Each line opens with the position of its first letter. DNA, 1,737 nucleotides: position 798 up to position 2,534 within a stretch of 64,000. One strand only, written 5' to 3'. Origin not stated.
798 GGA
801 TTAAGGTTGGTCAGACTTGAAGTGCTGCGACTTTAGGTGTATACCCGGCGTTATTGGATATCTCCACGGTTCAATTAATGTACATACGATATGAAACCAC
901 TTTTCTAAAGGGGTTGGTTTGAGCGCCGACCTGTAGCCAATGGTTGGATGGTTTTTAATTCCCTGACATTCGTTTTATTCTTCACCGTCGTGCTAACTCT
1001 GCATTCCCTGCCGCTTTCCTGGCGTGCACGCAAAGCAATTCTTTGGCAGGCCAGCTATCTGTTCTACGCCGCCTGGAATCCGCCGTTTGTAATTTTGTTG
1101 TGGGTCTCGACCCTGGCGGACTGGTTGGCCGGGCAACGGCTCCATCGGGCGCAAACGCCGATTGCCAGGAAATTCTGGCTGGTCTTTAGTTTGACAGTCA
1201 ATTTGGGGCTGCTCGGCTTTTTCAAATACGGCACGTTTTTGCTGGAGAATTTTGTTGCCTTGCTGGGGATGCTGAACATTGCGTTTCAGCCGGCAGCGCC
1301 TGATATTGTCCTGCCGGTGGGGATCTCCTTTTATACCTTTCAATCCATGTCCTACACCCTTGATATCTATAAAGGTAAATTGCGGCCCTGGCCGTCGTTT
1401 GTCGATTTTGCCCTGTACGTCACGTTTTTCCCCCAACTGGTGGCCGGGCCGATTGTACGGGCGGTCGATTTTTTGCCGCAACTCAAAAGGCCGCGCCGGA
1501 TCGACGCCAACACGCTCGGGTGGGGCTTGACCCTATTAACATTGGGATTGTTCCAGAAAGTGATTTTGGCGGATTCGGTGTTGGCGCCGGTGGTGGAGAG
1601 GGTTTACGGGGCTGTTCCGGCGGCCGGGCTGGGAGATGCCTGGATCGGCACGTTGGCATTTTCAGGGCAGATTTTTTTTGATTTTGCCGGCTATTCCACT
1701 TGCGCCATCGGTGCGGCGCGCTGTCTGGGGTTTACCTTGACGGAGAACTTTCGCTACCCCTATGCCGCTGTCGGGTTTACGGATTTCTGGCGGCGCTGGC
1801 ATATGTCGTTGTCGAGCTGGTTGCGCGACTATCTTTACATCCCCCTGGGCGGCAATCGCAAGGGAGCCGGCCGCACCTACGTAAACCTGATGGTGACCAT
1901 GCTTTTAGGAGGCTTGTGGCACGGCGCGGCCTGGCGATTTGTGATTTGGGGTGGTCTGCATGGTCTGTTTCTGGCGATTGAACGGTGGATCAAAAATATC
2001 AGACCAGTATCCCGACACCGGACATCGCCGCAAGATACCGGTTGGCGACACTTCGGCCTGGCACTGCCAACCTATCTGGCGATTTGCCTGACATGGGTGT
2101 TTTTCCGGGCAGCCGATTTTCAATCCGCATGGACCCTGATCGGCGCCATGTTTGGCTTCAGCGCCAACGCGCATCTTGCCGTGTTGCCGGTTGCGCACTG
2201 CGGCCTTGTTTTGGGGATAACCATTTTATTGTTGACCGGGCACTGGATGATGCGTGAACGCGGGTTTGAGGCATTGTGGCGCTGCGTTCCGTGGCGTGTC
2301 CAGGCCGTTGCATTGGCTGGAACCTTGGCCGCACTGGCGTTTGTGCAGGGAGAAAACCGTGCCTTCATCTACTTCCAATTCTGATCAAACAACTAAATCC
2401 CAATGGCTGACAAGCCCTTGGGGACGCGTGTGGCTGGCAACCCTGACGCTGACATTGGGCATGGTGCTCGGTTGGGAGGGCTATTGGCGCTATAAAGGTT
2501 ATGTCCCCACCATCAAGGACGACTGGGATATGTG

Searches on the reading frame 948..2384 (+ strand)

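Call 84: search_protein_families(library=pfam, proteins=[window:948-2384:+], max_evalue=0.00001)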
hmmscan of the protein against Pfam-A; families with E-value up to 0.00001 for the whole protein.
window:948-2384:+ (478 aa): 1 family
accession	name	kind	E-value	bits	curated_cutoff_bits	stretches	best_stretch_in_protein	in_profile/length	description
PF03062.24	MBOAT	-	3.2e-34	119.1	27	1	149-356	79-305/337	MBOAT, membrane-bound O-acyltransferase family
